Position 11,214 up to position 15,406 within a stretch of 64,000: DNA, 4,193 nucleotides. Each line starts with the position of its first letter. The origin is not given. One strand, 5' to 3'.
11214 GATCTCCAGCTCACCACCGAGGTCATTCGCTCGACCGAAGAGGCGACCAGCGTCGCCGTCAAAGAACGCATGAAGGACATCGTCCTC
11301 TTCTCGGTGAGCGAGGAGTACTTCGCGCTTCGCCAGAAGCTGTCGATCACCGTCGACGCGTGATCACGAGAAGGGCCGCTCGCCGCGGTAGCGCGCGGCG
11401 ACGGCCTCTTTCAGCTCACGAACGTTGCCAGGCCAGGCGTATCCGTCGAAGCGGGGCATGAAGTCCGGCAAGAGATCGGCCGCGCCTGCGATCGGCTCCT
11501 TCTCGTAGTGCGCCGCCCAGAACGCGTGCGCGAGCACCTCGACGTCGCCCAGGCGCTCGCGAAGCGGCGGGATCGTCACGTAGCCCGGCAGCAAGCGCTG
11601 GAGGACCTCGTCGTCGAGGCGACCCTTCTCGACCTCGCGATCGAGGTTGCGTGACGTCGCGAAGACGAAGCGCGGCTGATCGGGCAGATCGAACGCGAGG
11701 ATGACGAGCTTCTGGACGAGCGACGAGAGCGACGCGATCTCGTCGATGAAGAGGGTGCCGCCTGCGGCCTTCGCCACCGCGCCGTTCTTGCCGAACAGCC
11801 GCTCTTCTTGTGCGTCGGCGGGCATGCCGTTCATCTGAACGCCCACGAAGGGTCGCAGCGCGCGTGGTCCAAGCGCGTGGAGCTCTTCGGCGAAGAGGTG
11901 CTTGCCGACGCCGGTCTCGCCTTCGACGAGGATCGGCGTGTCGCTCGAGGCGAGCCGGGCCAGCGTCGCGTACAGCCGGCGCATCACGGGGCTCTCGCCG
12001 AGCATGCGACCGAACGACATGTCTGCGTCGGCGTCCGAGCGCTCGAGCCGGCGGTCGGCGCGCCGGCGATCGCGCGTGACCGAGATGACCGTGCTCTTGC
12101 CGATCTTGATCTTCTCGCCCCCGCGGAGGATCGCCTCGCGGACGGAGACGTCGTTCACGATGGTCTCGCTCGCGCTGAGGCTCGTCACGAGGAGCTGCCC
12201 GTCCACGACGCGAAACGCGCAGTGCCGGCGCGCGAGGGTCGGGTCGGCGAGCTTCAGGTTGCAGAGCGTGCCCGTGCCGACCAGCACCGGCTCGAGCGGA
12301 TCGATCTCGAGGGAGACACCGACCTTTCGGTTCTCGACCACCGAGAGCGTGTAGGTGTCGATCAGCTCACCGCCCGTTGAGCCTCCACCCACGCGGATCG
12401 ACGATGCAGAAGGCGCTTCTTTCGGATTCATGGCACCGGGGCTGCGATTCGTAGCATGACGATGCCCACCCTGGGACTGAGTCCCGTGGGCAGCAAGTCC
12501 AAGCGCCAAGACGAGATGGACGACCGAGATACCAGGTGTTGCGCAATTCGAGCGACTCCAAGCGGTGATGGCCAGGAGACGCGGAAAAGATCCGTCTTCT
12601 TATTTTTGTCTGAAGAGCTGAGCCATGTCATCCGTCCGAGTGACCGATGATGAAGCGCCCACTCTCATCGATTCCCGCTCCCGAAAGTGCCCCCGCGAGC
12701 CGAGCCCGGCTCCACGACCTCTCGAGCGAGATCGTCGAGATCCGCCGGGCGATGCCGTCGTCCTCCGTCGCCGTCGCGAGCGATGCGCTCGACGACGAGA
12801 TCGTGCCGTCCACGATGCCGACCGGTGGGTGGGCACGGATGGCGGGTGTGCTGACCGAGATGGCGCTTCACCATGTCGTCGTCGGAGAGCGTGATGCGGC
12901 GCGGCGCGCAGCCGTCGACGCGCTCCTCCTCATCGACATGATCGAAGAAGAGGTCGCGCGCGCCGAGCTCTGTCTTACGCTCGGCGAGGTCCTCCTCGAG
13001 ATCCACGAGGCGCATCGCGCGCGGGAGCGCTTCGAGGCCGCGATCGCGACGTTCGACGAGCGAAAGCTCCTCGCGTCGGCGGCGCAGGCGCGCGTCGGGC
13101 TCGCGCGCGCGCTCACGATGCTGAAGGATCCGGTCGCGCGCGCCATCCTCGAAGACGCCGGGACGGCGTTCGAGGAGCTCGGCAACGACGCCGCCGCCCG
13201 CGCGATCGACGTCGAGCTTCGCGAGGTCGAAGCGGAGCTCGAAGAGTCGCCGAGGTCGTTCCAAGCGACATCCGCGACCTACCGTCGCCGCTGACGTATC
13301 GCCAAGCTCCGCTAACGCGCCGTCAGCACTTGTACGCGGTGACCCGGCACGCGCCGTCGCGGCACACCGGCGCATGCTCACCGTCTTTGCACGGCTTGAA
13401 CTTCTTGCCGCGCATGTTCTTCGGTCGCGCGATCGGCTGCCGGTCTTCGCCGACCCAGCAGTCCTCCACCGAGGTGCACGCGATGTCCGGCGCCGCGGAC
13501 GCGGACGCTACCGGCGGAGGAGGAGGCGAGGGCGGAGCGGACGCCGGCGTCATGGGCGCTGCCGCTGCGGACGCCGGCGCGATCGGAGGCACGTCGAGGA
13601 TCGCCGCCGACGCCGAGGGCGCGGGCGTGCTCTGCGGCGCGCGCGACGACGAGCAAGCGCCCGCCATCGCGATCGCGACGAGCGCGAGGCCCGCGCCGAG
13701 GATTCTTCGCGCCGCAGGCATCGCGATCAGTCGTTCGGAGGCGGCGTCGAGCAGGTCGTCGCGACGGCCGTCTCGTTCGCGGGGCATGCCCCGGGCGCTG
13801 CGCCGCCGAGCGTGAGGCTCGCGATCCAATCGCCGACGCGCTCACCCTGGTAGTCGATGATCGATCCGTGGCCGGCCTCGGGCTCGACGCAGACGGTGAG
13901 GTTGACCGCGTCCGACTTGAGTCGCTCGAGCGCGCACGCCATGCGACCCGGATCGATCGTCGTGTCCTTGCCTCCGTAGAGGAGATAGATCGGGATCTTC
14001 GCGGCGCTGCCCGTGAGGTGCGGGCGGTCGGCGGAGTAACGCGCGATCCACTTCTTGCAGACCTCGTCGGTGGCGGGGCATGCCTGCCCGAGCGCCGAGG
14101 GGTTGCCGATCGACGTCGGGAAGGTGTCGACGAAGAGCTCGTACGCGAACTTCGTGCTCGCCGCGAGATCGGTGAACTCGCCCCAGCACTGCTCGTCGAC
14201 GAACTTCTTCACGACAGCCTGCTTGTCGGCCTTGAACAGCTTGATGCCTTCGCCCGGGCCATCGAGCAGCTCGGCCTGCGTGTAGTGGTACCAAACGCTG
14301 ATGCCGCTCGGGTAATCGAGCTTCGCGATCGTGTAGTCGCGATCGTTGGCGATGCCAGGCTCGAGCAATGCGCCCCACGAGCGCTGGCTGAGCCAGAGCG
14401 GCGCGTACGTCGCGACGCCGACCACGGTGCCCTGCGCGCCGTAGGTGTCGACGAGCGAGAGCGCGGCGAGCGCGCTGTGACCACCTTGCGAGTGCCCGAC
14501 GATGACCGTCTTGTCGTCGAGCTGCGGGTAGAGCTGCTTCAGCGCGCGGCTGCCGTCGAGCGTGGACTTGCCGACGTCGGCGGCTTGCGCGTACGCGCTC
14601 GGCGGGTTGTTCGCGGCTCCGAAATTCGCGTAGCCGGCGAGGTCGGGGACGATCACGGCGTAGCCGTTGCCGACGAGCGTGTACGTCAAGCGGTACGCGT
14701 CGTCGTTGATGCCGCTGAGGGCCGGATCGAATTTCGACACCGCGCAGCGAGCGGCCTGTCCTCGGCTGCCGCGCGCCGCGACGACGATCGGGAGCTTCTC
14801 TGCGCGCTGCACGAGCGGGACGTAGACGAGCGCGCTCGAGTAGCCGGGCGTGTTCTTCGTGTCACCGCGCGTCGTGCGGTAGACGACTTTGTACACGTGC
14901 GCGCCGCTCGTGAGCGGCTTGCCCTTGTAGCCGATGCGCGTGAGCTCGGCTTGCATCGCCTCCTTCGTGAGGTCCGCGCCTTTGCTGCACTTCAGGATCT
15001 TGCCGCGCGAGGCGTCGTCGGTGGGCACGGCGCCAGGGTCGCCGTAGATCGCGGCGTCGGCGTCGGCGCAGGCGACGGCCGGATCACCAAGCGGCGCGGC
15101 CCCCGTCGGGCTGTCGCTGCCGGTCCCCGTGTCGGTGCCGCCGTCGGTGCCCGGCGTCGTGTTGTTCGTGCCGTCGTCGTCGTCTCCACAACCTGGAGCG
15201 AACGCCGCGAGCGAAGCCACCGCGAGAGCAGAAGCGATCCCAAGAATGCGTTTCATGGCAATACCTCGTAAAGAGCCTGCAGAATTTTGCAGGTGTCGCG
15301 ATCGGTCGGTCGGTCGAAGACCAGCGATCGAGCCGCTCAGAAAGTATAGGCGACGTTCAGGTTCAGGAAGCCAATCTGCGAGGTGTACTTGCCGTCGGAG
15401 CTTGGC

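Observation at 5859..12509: Giant Ser/Thr kinase-TPR protein abutting, stop codon to stop codon, a DBD-less FHA-AAA+ protein with degenerate GAFTGA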

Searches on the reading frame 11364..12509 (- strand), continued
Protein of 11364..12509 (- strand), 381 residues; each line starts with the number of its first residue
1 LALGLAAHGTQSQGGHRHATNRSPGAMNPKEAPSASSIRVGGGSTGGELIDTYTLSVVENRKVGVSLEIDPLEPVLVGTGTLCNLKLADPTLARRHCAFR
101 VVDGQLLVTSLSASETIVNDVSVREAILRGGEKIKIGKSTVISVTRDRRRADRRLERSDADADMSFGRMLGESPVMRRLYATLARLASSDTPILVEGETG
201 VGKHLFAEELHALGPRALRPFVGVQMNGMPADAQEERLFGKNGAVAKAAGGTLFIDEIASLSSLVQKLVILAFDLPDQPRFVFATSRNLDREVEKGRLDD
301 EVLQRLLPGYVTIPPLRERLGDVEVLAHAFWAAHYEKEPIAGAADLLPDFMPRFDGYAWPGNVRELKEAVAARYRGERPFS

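Call 17: find_encoding_contigs(protein=P0006, flank=10000, max_places=2)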
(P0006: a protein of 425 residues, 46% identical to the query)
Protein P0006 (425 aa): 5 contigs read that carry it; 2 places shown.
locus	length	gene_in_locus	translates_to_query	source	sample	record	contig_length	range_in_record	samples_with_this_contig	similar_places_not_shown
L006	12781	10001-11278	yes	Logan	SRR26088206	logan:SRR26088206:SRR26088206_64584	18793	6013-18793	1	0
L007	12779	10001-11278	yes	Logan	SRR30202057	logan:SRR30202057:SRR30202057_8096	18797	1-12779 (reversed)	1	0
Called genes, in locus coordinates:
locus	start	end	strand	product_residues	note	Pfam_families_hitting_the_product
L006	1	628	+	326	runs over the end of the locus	-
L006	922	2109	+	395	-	PF02625:XdhC_CoxI, PF13478:XdhC_C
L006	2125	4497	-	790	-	PF01637:ATPase_2 (weak), PF13191:AAA_16 (weak), PF25199:nSTAND_NTPase5 (faint)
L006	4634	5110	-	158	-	-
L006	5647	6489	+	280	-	PF04832:SOUL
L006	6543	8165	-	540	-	-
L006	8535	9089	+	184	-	-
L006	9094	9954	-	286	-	-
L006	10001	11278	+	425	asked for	PF16697:Yop-YscD_cpl, PF00498:FHA, PF00158:Sigma54_activat, PF14532:Sigma54_activ_2, PF25601:AAA_lid_14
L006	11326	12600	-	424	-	PF16697:Yop-YscD_cpl, PF00498:FHA, PF00158:Sigma54_activat, PF14532:Sigma54_activ_2, PF00004:AAA (weak), PF25601:AAA_lid_14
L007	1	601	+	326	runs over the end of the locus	-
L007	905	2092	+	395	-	PF02625:XdhC_CoxI, PF13478:XdhC_C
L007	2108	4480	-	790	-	PF01637:ATPase_2 (weak), PF13191:AAA_16 (weak), PF25199:nSTAND_NTPase5 (faint)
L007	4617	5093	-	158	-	-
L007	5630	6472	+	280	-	PF04832:SOUL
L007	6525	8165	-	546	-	-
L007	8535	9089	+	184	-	-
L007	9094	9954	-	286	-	-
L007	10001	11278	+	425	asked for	PF16697:Yop-YscD_cpl, PF00498:FHA, PF00158:Sigma54_activat, PF14532:Sigma54_activ_2, PF25601:AAA_lid_14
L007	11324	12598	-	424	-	PF16697:Yop-YscD_cpl, PF00498:FHA, PF00158:Sigma54_activat, PF14532:Sigma54_activ_2, PF00004:AAA (weak), PF25601:AAA_lid_14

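Call 18: find_encoding_contigs(protein=P0004, flank=10000, max_places=2)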
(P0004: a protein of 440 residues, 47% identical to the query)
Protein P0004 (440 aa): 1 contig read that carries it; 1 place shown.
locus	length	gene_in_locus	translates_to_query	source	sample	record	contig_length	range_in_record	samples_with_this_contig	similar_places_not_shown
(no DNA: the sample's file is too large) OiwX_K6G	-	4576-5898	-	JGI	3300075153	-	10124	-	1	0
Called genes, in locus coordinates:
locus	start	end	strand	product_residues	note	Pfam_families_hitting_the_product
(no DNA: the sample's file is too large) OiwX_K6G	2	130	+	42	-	?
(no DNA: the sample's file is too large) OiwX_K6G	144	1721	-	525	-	PF00069:Pkinase, PF07714:PK_Tyr_Ser-Thr, PF01636:APH (faint)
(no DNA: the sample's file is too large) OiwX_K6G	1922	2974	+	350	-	-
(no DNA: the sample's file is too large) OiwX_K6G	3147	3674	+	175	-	-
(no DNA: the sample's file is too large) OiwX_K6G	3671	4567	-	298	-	PF07719:TPR_2 (faint), PF13428:TPR_14 (faint), PF13432:TPR_16 (weak), PF14559:TPR_19 (weak)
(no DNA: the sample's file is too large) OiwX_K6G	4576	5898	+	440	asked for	PF16697:Yop-YscD_cpl, PF00498:FHA, PF00158:Sigma54_activat, PF14532:Sigma54_activ_2, PF25601:AAA_lid_14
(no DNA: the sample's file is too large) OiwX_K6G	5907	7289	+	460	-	PF02369:Big_1 (weak), PF09134:Invasin_D3, PF13385:Laminin_G_3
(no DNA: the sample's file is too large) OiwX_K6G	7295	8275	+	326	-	-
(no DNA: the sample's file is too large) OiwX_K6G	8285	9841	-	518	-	-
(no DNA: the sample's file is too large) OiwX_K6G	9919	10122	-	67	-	?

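Call 19: find_encoding_contigs(protein=P0012, flank=10000, max_places=2)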
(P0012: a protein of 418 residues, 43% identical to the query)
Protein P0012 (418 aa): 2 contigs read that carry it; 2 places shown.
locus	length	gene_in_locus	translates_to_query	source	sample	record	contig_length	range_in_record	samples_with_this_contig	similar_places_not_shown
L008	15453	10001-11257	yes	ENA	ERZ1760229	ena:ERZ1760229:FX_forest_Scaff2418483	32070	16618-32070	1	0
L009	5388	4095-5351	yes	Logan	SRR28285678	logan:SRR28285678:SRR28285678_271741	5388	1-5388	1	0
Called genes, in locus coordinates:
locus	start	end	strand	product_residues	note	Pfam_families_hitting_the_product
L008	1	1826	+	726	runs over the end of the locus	PF00069:Pkinase (weak)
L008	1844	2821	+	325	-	-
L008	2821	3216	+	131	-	-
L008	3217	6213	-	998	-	PF00989:PAS, PF08448:PAS_4, PF13426:PAS_9, PF00989:PAS, PF08448:PAS_4, PF13426:PAS_9, PF01590:GAF, PF13185:GAF_2, +8 more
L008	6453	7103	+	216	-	-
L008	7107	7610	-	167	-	-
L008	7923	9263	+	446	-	PF00069:Pkinase, PF07714:PK_Tyr_Ser-Thr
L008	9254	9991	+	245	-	-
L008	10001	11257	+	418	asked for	PF16697:Yop-YscD_cpl, PF00498:FHA, PF00158:Sigma54_activat, PF14532:Sigma54_activ_2, PF25601:AAA_lid_14, PF02954:HTH_8 (weak)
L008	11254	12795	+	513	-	PF01839:FG-GAP (faint), PF13517:FG-GAP_3 (weak)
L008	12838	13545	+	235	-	-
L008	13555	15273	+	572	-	-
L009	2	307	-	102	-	?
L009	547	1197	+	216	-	-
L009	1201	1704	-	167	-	-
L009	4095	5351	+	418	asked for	PF16697:Yop-YscD_cpl, PF00498:FHA, PF00158:Sigma54_activat, PF14532:Sigma54_activ_2, PF25601:AAA_lid_14, PF02954:HTH_8 (weak)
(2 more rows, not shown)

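Call 53: predict_structure(alignment_id=A3)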
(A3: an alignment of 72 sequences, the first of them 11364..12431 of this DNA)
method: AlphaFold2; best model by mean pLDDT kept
length: 355 residues; sequences in the alignment: 72
mean_pLDDT: 89.0   pTM: 0.83
mean pLDDT of the five models: 89.0, 87.8, 87.6, 86.9, 85.4
residues with pLDDT >= 90: 273; 70-90: 45; 50-70: 13; < 50: 24
segments of 3 or more residues with pLDDT < 50: 1-20
pLDDT, mean of each block of 10 residues (from residue 1): 42 36 84 89 91 94 92 93 92 96 95 92 65 69 93 93 96 97 98 98 95 97 98 97 94 96 94 95 96 93 96 91 90 94 94 62
secondary structure, 60 per line:
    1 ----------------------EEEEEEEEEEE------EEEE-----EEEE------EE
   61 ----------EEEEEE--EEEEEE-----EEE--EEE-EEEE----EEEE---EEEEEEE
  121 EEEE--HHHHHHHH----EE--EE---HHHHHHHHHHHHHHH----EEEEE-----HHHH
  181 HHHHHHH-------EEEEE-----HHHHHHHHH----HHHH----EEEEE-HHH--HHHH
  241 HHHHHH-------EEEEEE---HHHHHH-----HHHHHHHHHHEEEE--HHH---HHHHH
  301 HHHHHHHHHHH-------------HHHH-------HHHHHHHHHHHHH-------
elements in order: E23-33 E40-43 E49-52 E71-76 E79-84 E90-92 E95-97 E99-102 E107-110 E114-124 H127-134 H148-162 E167-171 H177-187 E195-199 H205-213 H218-221 E226-230 H237-246 E254-259 H263-268 H274-283 E284-287 H296-311 H325-328 H336-348

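Call 65: fold_search(model_id=the predicted structure, library=pdb)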
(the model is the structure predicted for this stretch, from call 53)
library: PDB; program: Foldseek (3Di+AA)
matches with E <= 10: 1775; with E <= 0.001: 604
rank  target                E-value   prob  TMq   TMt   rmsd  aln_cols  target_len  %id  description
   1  1ny5_A                1.1e-17  1.00  0.53  0.50   7.4       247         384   29  Crystal structure of sigm54 activator (AAA+ ATPase) in the inactive state (released 2003-11-11)
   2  5m7n_B                1.5e-17  1.00  0.53  0.45   7.9       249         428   28  Crystal structure of NtrX from Brucella abortus in complex with ATP processed with the CrystalDirect automated mountin (released 2017-01-25)
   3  2c98                  2.2e-17  1.00  0.54  0.76   3.4       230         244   30  Structural basis of the nucleotide driven conformational changes in the AAA domain of transcription activator PspF (released 2006-02-01)
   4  4qnm                  2.6e-17  1.00  0.51  0.74   4.4       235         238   31  CRYSTAL STRUCTURE of PSPF(1-265) E108Q MUTANT (released 2014-08-06)
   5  5ep1                  2.9e-17  1.00  0.51  0.71   2.7       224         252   31  Quorum-Sensing Signal Integrator LuxO - Catalytic Domain (released 2016-04-20)
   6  2vii                  3.9e-17  1.00  0.53  0.75   3.3       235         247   31  PspF1-275-Mg-AMP (released 2008-01-22)
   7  5ep3                  4.2e-17  1.00  0.51  0.70   3.0       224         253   32  Quorum-Sensing Signal Integrator LuxO - Catalytic Domain Bound to CV-133 Inhibitor (released 2016-04-20)
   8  4qos                  6.7e-17  1.00  0.53  0.76   3.3       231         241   30  CRYSTAL STRUCTURE OF PSPF(1-265) E108Q MUTANT bound to ADP (released 2014-08-06)
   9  1ny6_A                8.5e-17  1.00  0.54  0.77   2.2       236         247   29  Crystal structure of sigm54 activator (AAA+ ATPase) in the active state (released 2003-11-11)
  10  2c9c                  9.0e-17  1.00  0.52  0.74   4.1       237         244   30  Structural basis of the nucleotide driven conformational changes in the AAA domain of transcription activator PspF (released 2006-02-01)
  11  1ny6_B                1.1e-16  1.00  0.53  0.76   3.1       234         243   29  Crystal structure of sigm54 activator (AAA+ ATPase) in the active state (released 2003-11-11)
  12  2bjw                  1.4e-16  1.00  0.54  0.77   3.4       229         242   30  PspF AAA domain (released 2005-03-31)
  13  2c96                  1.8e-16  1.00  0.54  0.79   3.3       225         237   32  Structural basis of the nucleotide driven conformational changes in the AAA domain of transcription activator PspF (released 2006-02-01)
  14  2c99                  2.3e-16  1.00  0.53  0.75   3.7       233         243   31  Structural basis of the nucleotide driven conformational changes in the AAA domain of transcription activator PspF (released 2006-02-01)
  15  6iy8_A                2.8e-16  1.00  0.55  0.42   7.7       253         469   26  DmpR-phenol complex of Pseudomonas putida (released 2020-06-10)
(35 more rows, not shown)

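Call 68: search_protein_representatives(protein=window:11364-12431:-)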
Query: 355 residues. Proteins with E-value up to 0.001 (for the whole library): 111931; up to 1e-10: 61334; up to 1e-30: 279. The best 150 are listed.
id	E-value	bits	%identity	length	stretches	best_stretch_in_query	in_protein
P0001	1.1e-225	764.6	98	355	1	1-355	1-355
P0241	6.0e-66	239.4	43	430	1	26-348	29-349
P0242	5.0e-64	233.1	33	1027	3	34-345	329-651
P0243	2.0e-63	231.1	45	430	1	25-349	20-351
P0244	8.9e-60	219.1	43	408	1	5-348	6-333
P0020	1.6e-57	211.7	44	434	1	25-347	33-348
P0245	5.1e-56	206.8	45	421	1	27-348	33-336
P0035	1.6e-55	205.1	43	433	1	24-348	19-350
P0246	1.9e-54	201.6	42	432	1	29-349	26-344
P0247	3.4e-54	200.8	45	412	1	26-348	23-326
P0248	6.7e-54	199.8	42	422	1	31-354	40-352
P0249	3.0e-53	197.7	44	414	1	27-347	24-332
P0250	6.6e-53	196.5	41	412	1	27-346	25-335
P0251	2.3e-52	194.7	42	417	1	25-353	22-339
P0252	8.2e-52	192.9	46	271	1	48-304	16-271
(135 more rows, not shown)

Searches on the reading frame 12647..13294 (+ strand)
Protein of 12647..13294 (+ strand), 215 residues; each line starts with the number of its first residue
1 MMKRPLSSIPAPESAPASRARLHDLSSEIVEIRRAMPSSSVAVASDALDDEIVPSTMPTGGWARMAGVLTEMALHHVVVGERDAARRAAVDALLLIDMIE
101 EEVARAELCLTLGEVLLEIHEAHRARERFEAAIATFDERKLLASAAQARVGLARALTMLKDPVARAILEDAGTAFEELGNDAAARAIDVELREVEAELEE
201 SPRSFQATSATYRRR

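Call 10: search_protein_families(library=pfam, proteins=[window:12647-13294:+], max_evalue=0.001)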
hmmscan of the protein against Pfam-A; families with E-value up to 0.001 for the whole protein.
window:12647-13294:+ (215 aa): 0 families

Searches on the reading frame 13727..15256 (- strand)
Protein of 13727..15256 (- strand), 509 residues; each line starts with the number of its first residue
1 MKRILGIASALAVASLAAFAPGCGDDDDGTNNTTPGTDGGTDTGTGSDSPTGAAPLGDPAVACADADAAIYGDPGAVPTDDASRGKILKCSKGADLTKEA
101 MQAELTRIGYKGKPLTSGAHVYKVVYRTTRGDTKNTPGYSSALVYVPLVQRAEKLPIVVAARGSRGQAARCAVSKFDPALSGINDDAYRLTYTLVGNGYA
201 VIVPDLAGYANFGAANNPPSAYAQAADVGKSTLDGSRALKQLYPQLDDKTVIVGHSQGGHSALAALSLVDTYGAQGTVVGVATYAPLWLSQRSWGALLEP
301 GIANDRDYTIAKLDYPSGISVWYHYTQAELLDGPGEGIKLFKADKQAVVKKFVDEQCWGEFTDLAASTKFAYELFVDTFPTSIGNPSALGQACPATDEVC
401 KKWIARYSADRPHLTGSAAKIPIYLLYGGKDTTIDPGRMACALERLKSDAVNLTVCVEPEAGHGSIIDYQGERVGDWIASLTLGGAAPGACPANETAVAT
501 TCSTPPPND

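Call 10: search_protein_families(library=pfam, proteins=[window:13727-15256:-], max_evalue=0.001)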
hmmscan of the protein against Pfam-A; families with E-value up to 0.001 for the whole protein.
window:13727-15256:- (509 aa): 6 families
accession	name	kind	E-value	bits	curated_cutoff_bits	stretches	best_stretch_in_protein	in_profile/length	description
PF12697.13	Abhydrolase_6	-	5.6e-11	43.9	26.3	1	194-467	23-207/217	Alpha/beta hydrolase family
PF00326.27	Peptidase_S9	-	2.9e-07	30.6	22.6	1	192-283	8-100/213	Prolyl oligopeptidase family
PF00561.26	Abhydrolase_1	-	3.7e-07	30.5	25.8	0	188-268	17-89/245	alpha/beta hydrolase fold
PF01738.24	DLH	-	1.4e-06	28.5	21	0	409-466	132-189/217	Dienelactone hydrolase family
PF12146.15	Hydrolase_4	-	3e-06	27.1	27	0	189-287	22-110/239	Serine aminopeptidase, S33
PF03583.20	LIP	-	0.0002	21.2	23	1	191-283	19-106/286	Secretory lipase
